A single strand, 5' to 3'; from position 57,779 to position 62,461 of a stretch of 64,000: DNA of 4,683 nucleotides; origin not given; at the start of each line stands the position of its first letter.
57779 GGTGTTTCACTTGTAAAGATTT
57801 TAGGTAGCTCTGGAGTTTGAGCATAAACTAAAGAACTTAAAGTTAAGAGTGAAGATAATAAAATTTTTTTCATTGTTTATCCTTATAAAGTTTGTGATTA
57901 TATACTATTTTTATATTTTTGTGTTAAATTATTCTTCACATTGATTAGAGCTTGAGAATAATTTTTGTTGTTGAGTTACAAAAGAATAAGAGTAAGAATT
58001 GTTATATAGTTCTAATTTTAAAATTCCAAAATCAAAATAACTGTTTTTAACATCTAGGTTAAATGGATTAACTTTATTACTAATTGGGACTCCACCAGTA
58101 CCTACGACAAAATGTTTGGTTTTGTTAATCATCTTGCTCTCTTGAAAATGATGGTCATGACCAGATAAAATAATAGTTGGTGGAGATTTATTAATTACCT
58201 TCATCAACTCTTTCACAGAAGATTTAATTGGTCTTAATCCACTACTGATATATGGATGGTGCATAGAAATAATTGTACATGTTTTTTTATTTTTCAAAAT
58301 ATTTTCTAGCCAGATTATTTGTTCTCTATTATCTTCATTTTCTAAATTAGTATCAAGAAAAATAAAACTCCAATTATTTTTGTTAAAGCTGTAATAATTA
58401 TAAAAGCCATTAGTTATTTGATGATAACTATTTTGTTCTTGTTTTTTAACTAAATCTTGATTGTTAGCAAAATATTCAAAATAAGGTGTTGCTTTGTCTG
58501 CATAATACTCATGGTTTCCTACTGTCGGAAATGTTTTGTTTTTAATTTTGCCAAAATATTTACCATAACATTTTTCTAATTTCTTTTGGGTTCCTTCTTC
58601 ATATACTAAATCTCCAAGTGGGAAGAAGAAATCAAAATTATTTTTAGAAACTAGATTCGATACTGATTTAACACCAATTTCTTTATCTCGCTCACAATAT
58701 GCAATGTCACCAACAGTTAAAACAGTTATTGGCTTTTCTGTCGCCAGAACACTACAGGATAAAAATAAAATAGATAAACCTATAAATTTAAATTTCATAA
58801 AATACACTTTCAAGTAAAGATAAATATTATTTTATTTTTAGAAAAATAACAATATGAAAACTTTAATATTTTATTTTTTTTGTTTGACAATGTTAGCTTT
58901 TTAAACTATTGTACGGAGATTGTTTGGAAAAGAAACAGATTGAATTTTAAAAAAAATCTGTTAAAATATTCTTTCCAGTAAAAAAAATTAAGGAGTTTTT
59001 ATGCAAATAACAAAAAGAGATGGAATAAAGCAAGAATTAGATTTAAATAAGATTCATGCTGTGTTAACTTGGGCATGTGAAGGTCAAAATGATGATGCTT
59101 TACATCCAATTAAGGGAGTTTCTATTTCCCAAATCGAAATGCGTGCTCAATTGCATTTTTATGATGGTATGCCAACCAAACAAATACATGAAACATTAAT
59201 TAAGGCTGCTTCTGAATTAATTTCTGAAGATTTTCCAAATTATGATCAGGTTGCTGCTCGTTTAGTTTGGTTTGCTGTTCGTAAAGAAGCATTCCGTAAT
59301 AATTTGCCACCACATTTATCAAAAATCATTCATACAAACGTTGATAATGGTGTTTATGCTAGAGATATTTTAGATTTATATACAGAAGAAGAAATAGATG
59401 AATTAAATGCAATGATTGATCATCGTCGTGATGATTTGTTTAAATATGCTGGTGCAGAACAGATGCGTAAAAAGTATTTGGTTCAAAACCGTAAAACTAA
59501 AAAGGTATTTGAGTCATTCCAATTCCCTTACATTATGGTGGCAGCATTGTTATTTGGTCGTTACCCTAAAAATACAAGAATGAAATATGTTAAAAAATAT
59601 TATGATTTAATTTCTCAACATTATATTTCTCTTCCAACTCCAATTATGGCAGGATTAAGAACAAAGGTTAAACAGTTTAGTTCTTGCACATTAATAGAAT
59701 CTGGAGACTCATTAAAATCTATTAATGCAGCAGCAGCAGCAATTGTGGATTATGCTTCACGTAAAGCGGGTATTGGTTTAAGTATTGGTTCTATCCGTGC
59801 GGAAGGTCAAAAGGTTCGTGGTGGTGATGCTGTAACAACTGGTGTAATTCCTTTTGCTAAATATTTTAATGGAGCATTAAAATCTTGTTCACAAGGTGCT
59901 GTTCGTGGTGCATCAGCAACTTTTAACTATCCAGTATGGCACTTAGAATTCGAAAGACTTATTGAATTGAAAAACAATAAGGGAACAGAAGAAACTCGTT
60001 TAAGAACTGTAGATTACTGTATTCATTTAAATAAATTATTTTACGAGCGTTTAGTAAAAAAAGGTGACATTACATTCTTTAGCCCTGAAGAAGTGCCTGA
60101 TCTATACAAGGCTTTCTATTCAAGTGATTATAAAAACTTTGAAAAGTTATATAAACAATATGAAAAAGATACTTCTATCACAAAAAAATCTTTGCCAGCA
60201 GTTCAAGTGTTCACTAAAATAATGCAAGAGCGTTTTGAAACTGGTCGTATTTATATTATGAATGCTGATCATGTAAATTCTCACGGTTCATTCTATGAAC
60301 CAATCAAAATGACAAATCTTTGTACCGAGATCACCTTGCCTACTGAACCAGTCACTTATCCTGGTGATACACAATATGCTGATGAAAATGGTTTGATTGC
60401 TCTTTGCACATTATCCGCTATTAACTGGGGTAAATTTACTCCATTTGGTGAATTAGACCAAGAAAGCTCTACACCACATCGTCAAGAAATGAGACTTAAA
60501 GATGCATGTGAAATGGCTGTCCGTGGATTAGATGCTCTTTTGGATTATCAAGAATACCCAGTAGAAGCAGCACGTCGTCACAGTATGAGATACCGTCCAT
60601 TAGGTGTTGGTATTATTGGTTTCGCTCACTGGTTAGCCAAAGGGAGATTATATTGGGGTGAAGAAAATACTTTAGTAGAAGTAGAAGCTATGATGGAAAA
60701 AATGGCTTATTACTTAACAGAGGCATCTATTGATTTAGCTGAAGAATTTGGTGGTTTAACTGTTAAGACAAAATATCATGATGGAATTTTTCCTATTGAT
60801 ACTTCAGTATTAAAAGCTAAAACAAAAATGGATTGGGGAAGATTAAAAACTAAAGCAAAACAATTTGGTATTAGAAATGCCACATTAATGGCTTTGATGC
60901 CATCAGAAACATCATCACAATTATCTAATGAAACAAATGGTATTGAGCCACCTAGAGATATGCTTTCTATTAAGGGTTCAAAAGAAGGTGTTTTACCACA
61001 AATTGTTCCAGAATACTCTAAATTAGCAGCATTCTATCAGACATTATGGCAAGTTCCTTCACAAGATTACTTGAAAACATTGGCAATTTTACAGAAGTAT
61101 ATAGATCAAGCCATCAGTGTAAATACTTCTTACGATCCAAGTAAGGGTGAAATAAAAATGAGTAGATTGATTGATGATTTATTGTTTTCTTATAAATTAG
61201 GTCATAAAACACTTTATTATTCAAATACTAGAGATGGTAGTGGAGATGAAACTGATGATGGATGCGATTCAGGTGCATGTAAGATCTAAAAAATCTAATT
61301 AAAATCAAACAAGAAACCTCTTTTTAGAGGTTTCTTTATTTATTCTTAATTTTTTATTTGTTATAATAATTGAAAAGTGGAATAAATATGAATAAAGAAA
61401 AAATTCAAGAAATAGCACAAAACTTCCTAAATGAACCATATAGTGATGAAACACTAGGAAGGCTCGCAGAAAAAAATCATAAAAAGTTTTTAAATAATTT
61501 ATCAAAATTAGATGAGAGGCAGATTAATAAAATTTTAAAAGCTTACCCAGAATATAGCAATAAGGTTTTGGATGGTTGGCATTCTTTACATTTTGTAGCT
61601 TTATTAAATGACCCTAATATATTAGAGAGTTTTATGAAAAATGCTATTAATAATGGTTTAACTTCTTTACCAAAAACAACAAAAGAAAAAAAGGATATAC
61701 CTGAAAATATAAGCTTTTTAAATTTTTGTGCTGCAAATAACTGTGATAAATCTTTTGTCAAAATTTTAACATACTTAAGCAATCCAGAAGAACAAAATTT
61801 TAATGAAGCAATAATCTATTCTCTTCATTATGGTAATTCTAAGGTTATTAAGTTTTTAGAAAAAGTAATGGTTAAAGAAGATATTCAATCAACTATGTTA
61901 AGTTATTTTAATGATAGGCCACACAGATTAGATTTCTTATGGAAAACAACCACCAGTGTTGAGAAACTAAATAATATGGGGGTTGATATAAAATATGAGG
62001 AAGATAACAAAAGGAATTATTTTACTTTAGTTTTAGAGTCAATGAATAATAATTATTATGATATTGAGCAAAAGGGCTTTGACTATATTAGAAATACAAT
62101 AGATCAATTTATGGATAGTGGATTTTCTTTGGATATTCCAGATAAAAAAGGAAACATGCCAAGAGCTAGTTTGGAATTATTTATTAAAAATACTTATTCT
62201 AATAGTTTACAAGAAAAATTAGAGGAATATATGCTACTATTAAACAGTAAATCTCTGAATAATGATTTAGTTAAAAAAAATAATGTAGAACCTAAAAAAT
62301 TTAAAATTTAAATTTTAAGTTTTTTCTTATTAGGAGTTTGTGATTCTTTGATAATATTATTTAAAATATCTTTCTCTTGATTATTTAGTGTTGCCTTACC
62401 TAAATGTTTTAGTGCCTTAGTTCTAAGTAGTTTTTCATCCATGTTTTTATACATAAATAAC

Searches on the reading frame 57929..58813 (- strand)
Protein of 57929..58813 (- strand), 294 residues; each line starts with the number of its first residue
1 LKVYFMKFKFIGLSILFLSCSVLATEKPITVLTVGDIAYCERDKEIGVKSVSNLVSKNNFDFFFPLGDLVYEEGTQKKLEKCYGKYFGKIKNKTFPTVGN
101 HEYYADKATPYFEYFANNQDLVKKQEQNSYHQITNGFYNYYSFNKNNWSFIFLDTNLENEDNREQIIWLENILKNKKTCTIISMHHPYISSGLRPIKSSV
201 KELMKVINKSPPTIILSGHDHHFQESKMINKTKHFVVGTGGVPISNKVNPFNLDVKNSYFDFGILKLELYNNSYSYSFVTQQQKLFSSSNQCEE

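Call 58: search_protein_families(library=phrogs, proteins=[window:57929-58813:-], max_evalue=0.001)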
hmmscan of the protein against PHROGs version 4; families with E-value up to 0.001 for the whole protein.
window:57929-58813:- (294 aa): 0 families

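Call 86: search_protein_families(library=pfam, proteins=[window:57929-58813:-], max_evalue=0.001)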
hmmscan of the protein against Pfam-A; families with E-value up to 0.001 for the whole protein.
window:57929-58813:- (294 aa): 1 family
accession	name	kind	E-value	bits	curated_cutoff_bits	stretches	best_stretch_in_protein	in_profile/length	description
PF00149.33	Metallophos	-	4.1e-13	50.6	21.5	1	52-222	23-190/191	Calcineurin-like phosphoesterase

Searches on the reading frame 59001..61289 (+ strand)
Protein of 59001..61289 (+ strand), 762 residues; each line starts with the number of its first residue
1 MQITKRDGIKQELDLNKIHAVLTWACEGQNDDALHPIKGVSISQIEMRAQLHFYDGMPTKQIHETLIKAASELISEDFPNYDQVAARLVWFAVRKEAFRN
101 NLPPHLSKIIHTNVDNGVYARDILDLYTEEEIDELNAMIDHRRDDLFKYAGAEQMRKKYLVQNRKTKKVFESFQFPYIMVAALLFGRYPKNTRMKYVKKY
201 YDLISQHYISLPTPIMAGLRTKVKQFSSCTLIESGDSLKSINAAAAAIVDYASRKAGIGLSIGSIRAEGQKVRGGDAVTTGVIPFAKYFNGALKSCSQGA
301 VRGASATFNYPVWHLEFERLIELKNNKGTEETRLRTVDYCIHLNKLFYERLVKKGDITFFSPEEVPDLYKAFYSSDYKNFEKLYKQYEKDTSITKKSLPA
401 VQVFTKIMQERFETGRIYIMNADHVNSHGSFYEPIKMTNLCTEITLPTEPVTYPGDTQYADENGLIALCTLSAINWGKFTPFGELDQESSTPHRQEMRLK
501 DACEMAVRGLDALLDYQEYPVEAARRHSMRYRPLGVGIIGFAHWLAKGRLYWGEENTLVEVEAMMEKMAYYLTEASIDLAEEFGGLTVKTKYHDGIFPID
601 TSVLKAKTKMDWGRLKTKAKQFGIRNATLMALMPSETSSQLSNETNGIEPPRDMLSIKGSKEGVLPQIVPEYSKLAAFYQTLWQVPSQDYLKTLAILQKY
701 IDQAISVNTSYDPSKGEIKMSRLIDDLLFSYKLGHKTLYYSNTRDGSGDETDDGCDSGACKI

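Call 6: search_protein_families(library=pfam, proteins=[window:59001-61289:+], max_evalue=0.001)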
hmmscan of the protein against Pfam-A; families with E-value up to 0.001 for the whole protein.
window:59001-61289:+ (762 aa): 3 families
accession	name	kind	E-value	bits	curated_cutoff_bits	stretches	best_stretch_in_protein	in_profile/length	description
PF02867.20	Ribonuc_red_lgC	-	1.4e-119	400.6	23.9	1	227-740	1-522/523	Ribonucleotide reductase, barrel domain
PF00317.26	Ribonuc_red_lgN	-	6.5e-15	55.4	28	1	146-222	2-75/77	Ribonucleotide reductase, all-alpha domain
PF03477.21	ATP-cone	-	3.1e-12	47.3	25.8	1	1-96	1-88/88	ATP cone domain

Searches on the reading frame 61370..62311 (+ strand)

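Call 58: search_protein_families(library=phrogs, proteins=[window:61370-62311:+], max_evalue=0.001)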
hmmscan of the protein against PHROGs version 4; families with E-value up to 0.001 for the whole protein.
window:61370-62311:+ (313 aa): 1 family
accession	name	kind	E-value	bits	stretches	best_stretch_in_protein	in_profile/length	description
phrog_17429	-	unknown function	0.00064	20.7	0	3-61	29-87/188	-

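Call 86: search_protein_families(library=pfam, proteins=[window:61370-62311:+], max_evalue=0.001)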
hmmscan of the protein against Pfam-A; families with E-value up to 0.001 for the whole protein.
window:61370-62311:+ (313 aa): 0 families
